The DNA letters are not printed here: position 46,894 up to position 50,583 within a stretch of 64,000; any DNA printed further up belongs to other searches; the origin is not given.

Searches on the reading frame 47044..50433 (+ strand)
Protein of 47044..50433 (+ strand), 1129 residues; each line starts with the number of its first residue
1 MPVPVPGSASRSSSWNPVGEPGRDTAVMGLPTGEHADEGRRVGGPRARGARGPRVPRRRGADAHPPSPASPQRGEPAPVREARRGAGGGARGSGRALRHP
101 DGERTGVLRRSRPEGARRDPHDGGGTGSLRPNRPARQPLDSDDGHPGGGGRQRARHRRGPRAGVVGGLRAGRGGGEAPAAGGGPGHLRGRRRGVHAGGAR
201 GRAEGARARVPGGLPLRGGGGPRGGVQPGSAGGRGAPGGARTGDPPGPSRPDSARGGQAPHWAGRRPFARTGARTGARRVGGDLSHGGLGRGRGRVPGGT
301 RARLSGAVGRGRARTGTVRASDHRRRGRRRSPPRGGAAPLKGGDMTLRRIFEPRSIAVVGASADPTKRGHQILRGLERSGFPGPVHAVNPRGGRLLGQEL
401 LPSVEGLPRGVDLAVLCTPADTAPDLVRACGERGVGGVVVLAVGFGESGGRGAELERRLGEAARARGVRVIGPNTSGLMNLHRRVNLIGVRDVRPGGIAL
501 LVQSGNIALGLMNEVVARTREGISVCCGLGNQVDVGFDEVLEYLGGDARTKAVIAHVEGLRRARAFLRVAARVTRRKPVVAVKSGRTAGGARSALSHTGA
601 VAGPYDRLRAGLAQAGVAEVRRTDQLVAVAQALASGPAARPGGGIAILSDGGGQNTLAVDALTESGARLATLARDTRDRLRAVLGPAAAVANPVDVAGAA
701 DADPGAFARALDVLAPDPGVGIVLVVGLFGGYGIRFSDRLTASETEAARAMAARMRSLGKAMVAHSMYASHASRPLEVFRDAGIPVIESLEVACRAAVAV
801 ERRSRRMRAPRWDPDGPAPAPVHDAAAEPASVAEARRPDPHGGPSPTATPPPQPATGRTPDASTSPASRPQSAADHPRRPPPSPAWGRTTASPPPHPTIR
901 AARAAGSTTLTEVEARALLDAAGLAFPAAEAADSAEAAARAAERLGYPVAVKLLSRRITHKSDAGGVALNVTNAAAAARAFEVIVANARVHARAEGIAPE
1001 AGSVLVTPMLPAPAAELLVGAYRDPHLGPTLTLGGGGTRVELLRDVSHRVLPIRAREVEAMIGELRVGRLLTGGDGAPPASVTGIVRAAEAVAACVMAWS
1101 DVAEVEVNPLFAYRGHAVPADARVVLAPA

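Call 54: search_protein_families(library=pfam, proteins=[window:47044-50433:+], max_evalue=0.001)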
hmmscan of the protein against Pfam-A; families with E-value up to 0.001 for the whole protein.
window:47044-50433:+ (1129 aa): 5 families
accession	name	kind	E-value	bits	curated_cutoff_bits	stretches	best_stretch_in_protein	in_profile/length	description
PF13549.11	ATP-grasp_5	-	1.6e-56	191.6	27.6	1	902-1126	2-221/221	ATP-grasp domain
PF13607.11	Succ_CoA_lig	-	2.4e-39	134.7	27.4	1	495-633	1-138/138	Succinyl-CoA ligase like flavodoxin domain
PF13380.12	CoA_binding_2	-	1.8e-21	77.2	22.8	1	354-479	1-114/116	CoA binding domain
PF02629.25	CoA_binding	-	3.3e-07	31.4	22.3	1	352-442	2-95/97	CoA binding domain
PF19045.5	Ligase_CoA_2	-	9.3e-05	23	23.7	1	646-729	2-82/162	Ligase-CoA domain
